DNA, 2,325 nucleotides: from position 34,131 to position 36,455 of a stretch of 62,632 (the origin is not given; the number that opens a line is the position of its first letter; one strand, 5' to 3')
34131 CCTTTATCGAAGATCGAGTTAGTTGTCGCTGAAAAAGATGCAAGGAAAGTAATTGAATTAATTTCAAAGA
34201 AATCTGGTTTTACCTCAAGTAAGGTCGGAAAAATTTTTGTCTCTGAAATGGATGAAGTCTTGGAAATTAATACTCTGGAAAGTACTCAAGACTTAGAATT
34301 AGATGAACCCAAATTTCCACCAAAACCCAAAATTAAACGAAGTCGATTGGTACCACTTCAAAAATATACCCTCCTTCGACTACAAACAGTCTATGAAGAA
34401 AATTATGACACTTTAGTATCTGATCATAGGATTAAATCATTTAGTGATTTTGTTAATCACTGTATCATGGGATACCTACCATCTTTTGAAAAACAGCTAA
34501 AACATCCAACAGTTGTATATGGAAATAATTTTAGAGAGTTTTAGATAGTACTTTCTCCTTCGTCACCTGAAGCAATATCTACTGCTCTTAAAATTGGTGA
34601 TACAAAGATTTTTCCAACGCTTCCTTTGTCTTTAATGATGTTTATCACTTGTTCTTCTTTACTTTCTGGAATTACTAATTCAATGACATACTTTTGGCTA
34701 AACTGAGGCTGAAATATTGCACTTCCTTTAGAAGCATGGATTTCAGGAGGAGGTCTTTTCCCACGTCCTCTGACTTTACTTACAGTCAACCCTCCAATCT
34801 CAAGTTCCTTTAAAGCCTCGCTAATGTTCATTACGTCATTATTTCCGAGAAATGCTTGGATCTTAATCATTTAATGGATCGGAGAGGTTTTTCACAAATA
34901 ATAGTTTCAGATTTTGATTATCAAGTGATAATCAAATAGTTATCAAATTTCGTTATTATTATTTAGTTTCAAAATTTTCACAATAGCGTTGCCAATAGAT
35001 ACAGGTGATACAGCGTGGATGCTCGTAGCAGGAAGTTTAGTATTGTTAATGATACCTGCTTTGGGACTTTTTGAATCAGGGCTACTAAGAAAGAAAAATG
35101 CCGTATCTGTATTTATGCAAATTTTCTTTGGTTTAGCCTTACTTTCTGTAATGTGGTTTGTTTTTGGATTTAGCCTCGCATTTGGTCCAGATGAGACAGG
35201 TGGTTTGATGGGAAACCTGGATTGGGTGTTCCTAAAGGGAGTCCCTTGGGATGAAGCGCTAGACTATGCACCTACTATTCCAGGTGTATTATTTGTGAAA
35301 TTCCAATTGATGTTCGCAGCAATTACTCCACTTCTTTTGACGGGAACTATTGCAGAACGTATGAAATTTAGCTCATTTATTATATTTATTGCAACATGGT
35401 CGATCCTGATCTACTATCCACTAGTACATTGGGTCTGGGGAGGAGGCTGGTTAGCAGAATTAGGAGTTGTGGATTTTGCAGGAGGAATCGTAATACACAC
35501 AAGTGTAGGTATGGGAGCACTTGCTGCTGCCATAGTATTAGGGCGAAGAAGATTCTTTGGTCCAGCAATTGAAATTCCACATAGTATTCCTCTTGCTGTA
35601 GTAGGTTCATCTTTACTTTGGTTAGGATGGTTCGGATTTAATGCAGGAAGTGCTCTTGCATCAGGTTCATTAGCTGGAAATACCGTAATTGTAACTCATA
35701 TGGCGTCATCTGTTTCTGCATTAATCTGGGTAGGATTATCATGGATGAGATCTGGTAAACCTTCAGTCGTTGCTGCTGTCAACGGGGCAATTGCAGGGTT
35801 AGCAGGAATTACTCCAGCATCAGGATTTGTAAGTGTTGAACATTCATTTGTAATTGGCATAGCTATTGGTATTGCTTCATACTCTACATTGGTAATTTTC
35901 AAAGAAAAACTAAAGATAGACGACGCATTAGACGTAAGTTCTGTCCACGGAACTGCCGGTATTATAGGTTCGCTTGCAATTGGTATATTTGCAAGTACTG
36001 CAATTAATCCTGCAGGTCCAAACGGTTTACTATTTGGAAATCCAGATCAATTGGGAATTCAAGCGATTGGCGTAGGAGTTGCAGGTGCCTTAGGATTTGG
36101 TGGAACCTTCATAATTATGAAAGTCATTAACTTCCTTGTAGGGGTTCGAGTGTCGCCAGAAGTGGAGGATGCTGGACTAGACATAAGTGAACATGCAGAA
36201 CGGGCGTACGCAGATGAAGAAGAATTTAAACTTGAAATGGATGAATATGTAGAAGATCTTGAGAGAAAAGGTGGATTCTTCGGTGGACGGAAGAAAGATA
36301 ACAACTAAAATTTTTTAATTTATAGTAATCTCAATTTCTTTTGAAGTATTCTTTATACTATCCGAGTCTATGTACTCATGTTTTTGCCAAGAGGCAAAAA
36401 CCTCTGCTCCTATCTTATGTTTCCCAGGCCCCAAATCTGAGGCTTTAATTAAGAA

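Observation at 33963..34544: PII-like sensor domain fused to a C-terminal ribbon-helix-helix-like module, next to glnK-like/amt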

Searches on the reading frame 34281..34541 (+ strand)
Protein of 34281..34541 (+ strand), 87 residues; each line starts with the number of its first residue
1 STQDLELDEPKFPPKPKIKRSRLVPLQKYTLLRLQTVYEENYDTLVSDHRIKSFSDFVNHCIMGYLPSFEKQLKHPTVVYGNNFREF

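Call 16: search_protein_representatives(protein=window:34281-34541:+)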
Query: 87 residues. Proteins with E-value up to 0.001 (for the whole library): 12; up to 1e-10: 8; up to 1e-30: 2. The best 12 are listed.
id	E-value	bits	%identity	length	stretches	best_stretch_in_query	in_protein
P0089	8.1e-45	166.6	87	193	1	1-87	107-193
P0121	5.1e-32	125.8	72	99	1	3-87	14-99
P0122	8.3e-24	99.6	64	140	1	11-87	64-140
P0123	1.6e-18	82.8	50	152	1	5-84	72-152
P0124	2.0e-16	76.1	57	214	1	11-78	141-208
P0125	3.2e-16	75.4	71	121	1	37-87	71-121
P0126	3.5e-16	75.3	54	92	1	11-80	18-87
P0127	4.4e-15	71.8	55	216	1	17-78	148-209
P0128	1.6e-09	54.0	39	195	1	5-83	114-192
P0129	2.9e-09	53.2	70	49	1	50-86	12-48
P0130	5.0e-09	52.4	46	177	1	19-79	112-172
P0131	2.0e-08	50.5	38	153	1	10-81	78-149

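Call 21: search_solved_structures(query=A2, max_evalue=10, show_alignments=5)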
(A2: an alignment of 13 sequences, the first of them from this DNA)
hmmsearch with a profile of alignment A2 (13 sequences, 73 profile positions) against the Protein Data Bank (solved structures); distinct sequences matched with E-value up to 10: 8.
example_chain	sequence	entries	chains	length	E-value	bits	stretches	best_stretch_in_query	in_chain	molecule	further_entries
2xf8_A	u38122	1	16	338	0.31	13.8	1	23-59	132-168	D-ERYTHROSE-4-PHOSPHATE DEHYDROGENASE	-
2x5j_O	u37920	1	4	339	0.31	13.8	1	23-59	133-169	D-ERYTHROSE-4-PHOSPHATE DEHYDROGENASE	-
2cb9_A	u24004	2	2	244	0.34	13.7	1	17-48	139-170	FENGYCIN SYNTHETASE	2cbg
5d1m_B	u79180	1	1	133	0.49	13.2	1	45-67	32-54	E3 ubiquitin-protein ligase RNF25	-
5d1k_B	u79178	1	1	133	0.49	13.2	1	45-67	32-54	E3 ubiquitin-protein ligase RNF25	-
4ayc_A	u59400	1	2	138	1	12.1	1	34-69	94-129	E3 UBIQUITIN-PROTEIN LIGASE RNF8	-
4orh_C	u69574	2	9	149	1.2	11.9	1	34-69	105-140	E3 ubiquitin-protein ligase RNF8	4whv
7f2f_A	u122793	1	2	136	3.3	10.5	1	2-30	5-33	Serine-rich protein TYE7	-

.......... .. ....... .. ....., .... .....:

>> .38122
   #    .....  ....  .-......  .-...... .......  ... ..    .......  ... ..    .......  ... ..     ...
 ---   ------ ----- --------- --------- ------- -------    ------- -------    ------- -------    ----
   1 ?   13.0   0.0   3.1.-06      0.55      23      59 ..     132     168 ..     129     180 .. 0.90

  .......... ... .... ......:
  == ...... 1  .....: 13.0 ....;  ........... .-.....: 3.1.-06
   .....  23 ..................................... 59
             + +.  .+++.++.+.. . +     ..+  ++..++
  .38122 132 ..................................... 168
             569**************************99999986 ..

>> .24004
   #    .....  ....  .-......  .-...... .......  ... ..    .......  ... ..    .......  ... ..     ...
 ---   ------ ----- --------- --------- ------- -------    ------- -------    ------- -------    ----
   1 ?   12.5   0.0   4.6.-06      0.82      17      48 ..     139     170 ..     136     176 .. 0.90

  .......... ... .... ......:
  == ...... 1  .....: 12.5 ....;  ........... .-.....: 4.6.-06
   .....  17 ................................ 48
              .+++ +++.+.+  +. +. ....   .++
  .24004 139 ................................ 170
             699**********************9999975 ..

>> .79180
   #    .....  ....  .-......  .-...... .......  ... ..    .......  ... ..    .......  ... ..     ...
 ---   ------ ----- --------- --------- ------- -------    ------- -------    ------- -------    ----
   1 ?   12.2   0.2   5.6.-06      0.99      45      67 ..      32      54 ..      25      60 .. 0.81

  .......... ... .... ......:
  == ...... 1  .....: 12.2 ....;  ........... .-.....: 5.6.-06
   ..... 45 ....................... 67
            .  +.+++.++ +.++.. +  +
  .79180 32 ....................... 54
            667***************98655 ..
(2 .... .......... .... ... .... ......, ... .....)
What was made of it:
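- Tried and rejected: A PDB profile search gave nothing below E = 0.3 (call 21).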

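Call 22: search_protein_families(library=pfam, alignment_id=A2, max_evalue=10)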
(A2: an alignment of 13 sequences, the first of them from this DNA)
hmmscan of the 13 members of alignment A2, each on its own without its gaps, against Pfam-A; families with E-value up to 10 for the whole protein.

A. member 1, seq(75 aa): 1 family
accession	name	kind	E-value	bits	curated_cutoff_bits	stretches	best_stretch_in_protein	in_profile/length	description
PF07659.16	DUF1599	-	0.01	16.6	25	1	19-53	25-58/61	Nucleotide modification associated domain 1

B. families by the number of members that match (of 13 scanned): 7 families
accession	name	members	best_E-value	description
PF07659.16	DUF1599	5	0.01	Nucleotide modification associated domain 1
PF21861.2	RepB_C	2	0.011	Replication protein RepB, C-terminal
PF23576.2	SEN1_barrel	1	0.025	Helicase SEN1 beta-barrel domain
PF12227.13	DUF3603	1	0.069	Protein of unknown function (DUF3603)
PF18405.6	SLC25_like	1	0.12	Mitochondrial SLC25 homolog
PF14777.11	BBIP10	1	0.13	Cilia BBSome complex subunit 10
PF09921.14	DUF2153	1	0.16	Uncharacterized protein conserved in archaea (DUF2153)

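Call 24: find_related_loci(query=A2, collection=genome_contigs, flank=4000)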
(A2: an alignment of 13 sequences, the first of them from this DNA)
Query A2 (75 aa) in genome_contigs; peptide patterns used: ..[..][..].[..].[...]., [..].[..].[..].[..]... (x = any residue, [..] = any of these).
211 stretches matched a pattern; 143 encode a relative of the query (tblastn E <= 1e-3); the best 80 are kept; 80 distinct loci.
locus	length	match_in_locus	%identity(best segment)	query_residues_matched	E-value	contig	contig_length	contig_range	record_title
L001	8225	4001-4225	99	1-75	2e-49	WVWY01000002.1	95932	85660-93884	MAG: Candidatus Nitrosomaritimum khambatensis isolate ACK-C021 C_merged_R1_(paired)_contig_38196, whole genome shotgun s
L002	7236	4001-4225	97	1-75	9e-49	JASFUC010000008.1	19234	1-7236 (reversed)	MAG: Nitrosopumilaceae archaeon isolate D1105M02metaG_Bin_188 D1105M02metaG_FD_scaffold_498_c1, whole genome shotgun seq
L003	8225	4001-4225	97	1-75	9e-49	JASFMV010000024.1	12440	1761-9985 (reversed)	MAG: Nitrosopumilaceae archaeon isolate D0817S02metaG_Bin_646 D0817S02metaG_FD_scaffold_835_c1, whole genome shotgun seq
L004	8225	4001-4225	97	1-75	1e-48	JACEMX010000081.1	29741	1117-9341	MAG: Candidatus Nitrosomaritimum aestuariumsis isolate S2bin1 contig_8, whole genome shotgun sequence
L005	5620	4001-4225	97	1-75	9e-49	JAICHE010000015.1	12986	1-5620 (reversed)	MAG: Nitrososphaeraceae archaeon isolate F1_bin.41 k141_1021101_length_12986_cov_12.1594, whole genome shotgun sequence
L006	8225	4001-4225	97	1-75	3e-48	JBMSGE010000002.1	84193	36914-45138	MAG: Nitrosopumilaceae archaeon isolate CJ_V2_S8_50percent_ser_metabat.9 NODE_38_length_84193_cov_14.225415, whole genom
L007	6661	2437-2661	96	1-75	3e-48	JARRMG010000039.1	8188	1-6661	MAG: Nitrosopumilaceae archaeon isolate Spart_092_MAG scaffold_232, whole genome shotgun sequence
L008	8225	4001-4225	93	1-75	1e-47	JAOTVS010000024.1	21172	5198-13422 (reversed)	MAG: Nitrosopumilus sp. isolate 13_May_SF_Bin54 13_May_SF_Bin54_scaffold_1684_c1, whole genome shotgun sequence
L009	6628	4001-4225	93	1-75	2e-46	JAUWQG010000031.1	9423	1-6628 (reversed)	MAG: Nitrososphaerota archaeon isolate CSMAG_2496 CSMAG_2496_k141_739117_length_9423_cov_12.1853, whole genome shotgun s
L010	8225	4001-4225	92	1-75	5e-46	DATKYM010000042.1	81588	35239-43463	MAG TPA_asm: Nitrosopumilaceae archaeon isolate SMAG_U14219 k141_423739, whole genome shotgun sequence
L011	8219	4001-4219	95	3-75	6e-46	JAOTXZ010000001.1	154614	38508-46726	MAG: Nitrosopumilus sp. isolate 21_Jan_SF_Bin31 21_Jan_SF_Bin31_scaffold_40_c1, whole genome shotgun sequence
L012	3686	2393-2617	89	1-75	3e-45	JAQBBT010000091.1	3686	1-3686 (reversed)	MAG: Nitrososphaerota archaeon isolate MAG_349_bin-01 349_bin-01_ctg-091, whole genome shotgun sequence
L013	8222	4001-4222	91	2-75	1e-43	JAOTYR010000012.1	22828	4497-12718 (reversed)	MAG: Nitrosopumilus sp. isolate 21_Jan_SF_Bin51 21_Jan_SF_Bin51_scaffold_1277_c1, whole genome shotgun sequence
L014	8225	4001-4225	77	1-75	8e-40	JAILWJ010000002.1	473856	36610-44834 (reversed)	MAG: Nitrosarchaeum sp. isolate ECS25A1 ECS25A1_2, whole genome shotgun sequence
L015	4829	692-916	77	1-75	6e-40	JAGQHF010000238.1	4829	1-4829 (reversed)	MAG: Nitrosarchaeum sp. isolate HKST03 k127_2957749, whole genome shotgun sequence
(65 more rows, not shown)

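Call 29: predict_structure(alignment_id=A2)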
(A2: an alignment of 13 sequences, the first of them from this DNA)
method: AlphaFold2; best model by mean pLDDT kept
length: 75 residues; sequences in the alignment: 13
mean_pLDDT: 81.5   pTM: 0.57
mean pLDDT of the five models: 81.5, 81.5, 80.6, 80.2, 80.1
residues with pLDDT >= 90: 40; 70-90: 16; 50-70: 13; < 50: 6
segments of 3 or more residues with pLDDT < 50: 69-71, 73-75
pLDDT, mean of each block of 10 residues (from residue 1): 67 92 96 95 93 86 61 43
secondary structure, 60 per line:
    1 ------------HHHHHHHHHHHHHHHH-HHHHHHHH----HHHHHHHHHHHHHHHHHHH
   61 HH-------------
elements in order: H13-28 H30-37 H42-62
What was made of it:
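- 34329..34502 (+): Residues 123-180: invariant basic arm (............) plus a three-helix C-domain (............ motif); candidate DNA-binding module of unassigned fold. AF2 pLDDT 86-96 for construct residues 11-60, i.e. protein residues 129-178 (call 29).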

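Call 33: fold_search(model_id=the predicted structure, library=pdb)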
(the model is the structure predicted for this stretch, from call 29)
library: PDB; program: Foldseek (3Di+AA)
matches with E <= 10: 2; with E <= 0.001: 0
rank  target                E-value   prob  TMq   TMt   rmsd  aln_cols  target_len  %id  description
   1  3no7_B                7.8e+00  0.06  0.32  0.38  10.7        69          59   19  Crystal structure of the centromere-binding protein ParB from plasmid pCXC100 (released 2010-12-22)
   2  3no7_A                9.6e+00  0.06  0.34  0.40  11.3        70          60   18  Crystal structure of the centromere-binding protein ParB from plasmid pCXC100 (released 2010-12-22)
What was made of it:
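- On Ribbon-helix-helix (MetJ/Arc) superfamily: Foldseek against the PDB gave only two hits, both to the RHH protein ParB of pCXC100, at E about 8-10 and probability 0.06 (call 33).
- Closest known: RHH repressors that bind tandem in-phase sites. Same: The only Foldseek PDB hits, though not significant, are to the RHH protein ParB of pCXC100 (call 33).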

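Call 41: search_protein_families(library=phrogs, alignment_id=A2, max_evalue=10)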
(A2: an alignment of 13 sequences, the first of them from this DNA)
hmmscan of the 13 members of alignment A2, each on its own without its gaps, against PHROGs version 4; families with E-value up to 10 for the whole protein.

A. member 1, seq(75 aa): 0 families

B. families by the number of members that match (of 13 scanned): 8 families
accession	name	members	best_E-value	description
phrog_12641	-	2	0.2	-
phrog_7821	-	1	0.043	virion structural protein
phrog_2061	-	1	0.083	-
phrog_14487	-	1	0.086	-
phrog_3385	-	1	0.099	-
phrog_26589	-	1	0.18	-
phrog_36356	-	1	0.29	-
phrog_33757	-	1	0.32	-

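Call 42: search_protein_families(library=ncbifam, alignment_id=A2, max_evalue=10)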
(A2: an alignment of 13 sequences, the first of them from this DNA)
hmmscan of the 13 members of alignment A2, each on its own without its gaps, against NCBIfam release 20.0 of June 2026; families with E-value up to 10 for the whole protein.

A. member 1, seq(75 aa): 0 families

B. families by the number of members that match (of 13 scanned): 2 families
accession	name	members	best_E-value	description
TIGR03358.1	VI_chp_5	1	0.0083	type VI secretion system contractile sheath small subunit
TIGR00315.1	cdhB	1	0.038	CO dehydrogenase/acetyl-CoA synthase complex subunit epsilon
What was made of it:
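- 34329..34502 (+): No Pfam, PDB, PHROG or NCBIfam hit (calls 21, 22, 41, 42).
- Tried and rejected: Pfam, NCBIfam and PHROGs at E <= 10 on 13 members gave only sub-threshold noise: DUF1599 at 0.01 and RepB_C at 0.011 (calls 22, 41, 42).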

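Call 43: find_encoding_contigs(protein=P0124, flank=4000, max_places=3)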
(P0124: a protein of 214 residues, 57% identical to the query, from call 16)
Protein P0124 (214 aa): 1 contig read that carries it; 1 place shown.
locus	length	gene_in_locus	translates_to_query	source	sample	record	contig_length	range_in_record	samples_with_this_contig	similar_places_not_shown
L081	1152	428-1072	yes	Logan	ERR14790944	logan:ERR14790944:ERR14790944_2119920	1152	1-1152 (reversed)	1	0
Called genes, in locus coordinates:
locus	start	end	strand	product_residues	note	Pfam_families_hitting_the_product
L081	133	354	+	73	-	-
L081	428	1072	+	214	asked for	PF00543:P-II (weak)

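Call 44: find_encoding_contigs(protein=P0127, flank=4000, max_places=3)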
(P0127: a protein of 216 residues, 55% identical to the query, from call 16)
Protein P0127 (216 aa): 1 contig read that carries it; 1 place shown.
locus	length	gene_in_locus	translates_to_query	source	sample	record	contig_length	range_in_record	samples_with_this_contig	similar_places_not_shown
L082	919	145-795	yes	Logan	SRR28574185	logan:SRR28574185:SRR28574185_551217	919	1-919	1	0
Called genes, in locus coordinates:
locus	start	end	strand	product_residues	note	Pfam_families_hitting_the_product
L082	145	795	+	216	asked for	PF00543:P-II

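Call 45: find_encoding_contigs(protein=P0128, flank=4000, max_places=3)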
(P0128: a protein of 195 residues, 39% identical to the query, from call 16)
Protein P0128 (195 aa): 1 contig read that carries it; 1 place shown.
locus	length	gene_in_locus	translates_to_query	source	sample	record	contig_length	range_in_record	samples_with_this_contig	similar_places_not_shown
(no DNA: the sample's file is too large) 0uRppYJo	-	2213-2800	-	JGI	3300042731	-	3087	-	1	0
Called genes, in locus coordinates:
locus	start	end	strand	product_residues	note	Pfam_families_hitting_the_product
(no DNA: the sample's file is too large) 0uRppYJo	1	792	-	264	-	?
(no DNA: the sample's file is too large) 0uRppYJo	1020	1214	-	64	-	-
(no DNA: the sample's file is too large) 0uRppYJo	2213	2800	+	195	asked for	-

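Call 46: find_encoding_contigs(protein=P0130, flank=4000, max_places=3)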
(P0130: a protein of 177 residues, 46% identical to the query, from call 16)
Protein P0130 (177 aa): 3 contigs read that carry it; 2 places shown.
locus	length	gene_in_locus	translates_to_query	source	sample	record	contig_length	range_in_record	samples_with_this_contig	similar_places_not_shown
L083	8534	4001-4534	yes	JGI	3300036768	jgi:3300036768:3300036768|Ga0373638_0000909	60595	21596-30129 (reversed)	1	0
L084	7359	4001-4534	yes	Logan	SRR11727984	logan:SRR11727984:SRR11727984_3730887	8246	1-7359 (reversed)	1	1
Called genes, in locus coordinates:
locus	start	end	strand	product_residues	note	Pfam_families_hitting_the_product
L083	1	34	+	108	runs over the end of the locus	-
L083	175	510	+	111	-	-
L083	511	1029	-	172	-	PF00211:Guanylate_cyc (weak)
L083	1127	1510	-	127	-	PF00072:Response_reg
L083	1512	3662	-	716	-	PF02743:dCache_1, PF00672:HAMP, PF00989:PAS, PF08447:PAS_3, PF08448:PAS_4, PF13426:PAS_9, PF00512:HisKA, PF02518:HATPase_c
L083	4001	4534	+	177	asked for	PF00543:P-II (weak)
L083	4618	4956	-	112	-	PF00543:P-II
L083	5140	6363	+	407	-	PF00909:Ammonium_transp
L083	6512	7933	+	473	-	PF00909:Ammonium_transp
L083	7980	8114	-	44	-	-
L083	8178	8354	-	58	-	-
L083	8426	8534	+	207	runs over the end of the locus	-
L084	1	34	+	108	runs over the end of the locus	-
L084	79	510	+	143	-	-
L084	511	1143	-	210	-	PF00211:Guanylate_cyc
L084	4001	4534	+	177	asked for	PF00543:P-II (weak)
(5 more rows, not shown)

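Call 47: find_encoding_contigs(protein=P0131, flank=4000, max_places=3)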
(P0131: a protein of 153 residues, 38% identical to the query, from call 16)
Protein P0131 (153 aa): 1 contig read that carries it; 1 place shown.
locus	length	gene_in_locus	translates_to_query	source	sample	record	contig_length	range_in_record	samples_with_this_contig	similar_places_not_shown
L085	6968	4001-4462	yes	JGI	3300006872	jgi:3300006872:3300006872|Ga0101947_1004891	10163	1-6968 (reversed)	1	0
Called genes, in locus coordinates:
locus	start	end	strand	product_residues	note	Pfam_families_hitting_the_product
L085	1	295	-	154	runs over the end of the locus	PF01584:CheW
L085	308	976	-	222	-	PF00970:FAD_binding_6 (weak)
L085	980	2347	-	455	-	PF00015:MCPsignal, PF00989:PAS, PF13426:PAS_9, PF08447:PAS_3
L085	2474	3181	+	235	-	PF00926:DHBP_synthase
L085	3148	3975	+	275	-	PF05165:GCH_III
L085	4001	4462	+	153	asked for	-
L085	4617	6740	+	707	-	PF02743:dCache_1, PF00672:HAMP, PF00015:MCPsignal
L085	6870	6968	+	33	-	?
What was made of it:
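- L085 keeps the C-domain and the motif without any amt nearby (call 47).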

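Call 55: fold_search(model_id=the predicted structure, library=viral)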
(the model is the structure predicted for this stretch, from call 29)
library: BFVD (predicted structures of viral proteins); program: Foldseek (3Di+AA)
matches with E <= 10: 2; with E <= 0.001: 0
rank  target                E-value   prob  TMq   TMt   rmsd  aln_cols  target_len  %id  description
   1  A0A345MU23            4.6e+00  0.10  0.38  0.33   7.0        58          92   26  (no name in the UniProt tables at hand)
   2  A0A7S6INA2            6.4e+00  0.09  0.41  0.51   6.0        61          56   20  Putative regulator [Alteromonas phage phiAFP1]
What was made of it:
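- On Ribbon-helix-helix (MetJ/Arc) superfamily: BFVD gave two hits at E above 4 (call 55).
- Tried and rejected: Nothing was significant (calls 33, 55).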

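Call 58: find_encoding_contigs(protein=P0123, flank=3000, max_places=3)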
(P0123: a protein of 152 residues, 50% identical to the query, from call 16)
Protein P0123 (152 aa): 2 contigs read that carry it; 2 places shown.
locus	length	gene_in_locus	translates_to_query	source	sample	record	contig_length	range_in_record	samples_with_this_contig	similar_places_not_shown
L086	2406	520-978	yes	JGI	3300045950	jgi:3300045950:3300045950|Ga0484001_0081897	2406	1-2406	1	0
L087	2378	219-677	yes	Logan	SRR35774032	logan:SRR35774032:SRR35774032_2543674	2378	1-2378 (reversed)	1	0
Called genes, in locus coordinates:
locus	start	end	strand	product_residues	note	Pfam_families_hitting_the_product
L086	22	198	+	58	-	-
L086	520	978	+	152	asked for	PF00543:P-II (weak)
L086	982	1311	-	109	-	PF00543:P-II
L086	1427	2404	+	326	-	?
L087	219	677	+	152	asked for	PF00543:P-II (weak)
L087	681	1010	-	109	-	PF00543:P-II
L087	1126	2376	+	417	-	?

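Call 59: find_encoding_contigs(protein=P0126, flank=3000, max_places=3)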
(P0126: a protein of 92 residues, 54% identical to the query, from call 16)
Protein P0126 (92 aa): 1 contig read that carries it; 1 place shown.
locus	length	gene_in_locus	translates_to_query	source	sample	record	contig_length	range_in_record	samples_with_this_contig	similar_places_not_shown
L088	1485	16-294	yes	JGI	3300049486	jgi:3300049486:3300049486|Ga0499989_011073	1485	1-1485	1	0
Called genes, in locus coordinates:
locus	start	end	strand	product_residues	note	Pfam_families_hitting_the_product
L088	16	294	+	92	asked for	-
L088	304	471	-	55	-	-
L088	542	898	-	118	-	PF00543:P-II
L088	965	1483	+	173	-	?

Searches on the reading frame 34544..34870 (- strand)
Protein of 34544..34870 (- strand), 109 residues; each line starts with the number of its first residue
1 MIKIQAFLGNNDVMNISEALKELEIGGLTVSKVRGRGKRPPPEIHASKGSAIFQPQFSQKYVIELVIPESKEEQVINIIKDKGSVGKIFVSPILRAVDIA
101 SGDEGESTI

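Call 3: search_protein_families(library=pfam, proteins=[window:34544-34870:-], max_evalue=1)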
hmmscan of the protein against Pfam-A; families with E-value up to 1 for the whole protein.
window:34544-34870:- (109 aa): 1 family
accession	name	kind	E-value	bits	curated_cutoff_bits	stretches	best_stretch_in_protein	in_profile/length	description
PF00543.27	P-II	-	7.2e-13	49.2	25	1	1-99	1-98/102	Nitrogen regulatory protein P-II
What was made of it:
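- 34541..34870 (-): 109-aa GlnK-like PII gene, convergent with PII-ext and divergent from amt. Pfam P-II at 49.2 bits (call 3).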

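Call 4: search_protein_families(library=ncbifam, proteins=[window:34544-34870:-], max_evalue=1)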
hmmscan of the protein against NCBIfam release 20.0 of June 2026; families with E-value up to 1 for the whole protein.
window:34544-34870:- (109 aa): 2 families
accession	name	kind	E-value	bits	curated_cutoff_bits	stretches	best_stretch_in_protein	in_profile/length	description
NF008111.0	PRK10858.1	equivalog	2.9e-08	34.1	202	1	1-109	1-112/112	nitrogen regulatory protein P-II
NF007946.0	PRK10665.1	equivalog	8.8e-08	32.9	181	1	13-107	13-110/112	P-II family nitrogen regulator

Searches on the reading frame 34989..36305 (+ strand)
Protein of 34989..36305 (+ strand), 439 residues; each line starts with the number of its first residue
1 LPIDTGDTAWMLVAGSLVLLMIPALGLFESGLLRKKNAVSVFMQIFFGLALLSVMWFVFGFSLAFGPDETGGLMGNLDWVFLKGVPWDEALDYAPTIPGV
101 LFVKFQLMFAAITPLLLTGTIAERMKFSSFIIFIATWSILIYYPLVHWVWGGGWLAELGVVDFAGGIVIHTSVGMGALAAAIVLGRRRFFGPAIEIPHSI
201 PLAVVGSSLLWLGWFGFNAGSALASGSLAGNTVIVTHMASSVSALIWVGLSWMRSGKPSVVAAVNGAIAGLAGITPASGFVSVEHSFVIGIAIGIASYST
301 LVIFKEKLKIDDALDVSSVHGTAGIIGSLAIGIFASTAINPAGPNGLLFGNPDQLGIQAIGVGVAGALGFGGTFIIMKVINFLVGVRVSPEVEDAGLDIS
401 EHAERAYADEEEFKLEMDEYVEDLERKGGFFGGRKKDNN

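Call 3: search_protein_families(library=pfam, proteins=[window:34989-36305:+], max_evalue=1)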
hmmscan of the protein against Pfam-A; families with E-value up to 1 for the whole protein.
window:34989-36305:+ (439 aa): 1 family
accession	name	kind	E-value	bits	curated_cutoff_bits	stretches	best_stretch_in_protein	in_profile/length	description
PF00909.26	Ammonium_transp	-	3e-112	375.7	23.2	1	9-407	1-399/399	Ammonium Transporter Family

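Call 4: search_protein_families(library=ncbifam, proteins=[window:34989-36305:+], max_evalue=1)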
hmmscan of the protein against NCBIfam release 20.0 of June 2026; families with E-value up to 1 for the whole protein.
window:34989-36305:+ (439 aa): 3 families
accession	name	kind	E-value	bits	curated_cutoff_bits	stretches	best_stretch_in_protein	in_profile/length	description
TIGR00836.1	amt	subfamily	2.3e-122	408.8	343.3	1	7-407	1-406/406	ammonium transporter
NF007947.0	PRK10666.1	equivalog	1.6e-96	323.8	657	1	3-408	27-427/428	ammonium transporter AmtB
TIGR03644.1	marine_trans_1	hypoth_equivalog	2.4e-58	197.9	514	1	7-409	4-403/404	probable ammonium transporter, marine subtype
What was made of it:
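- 34989..36308 (+): Ammonium transporter (Amt), 439 aa. Pfam PF00909 at E = 3e-112; TIGR00836 at 408.8 bits (calls 3, 4).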
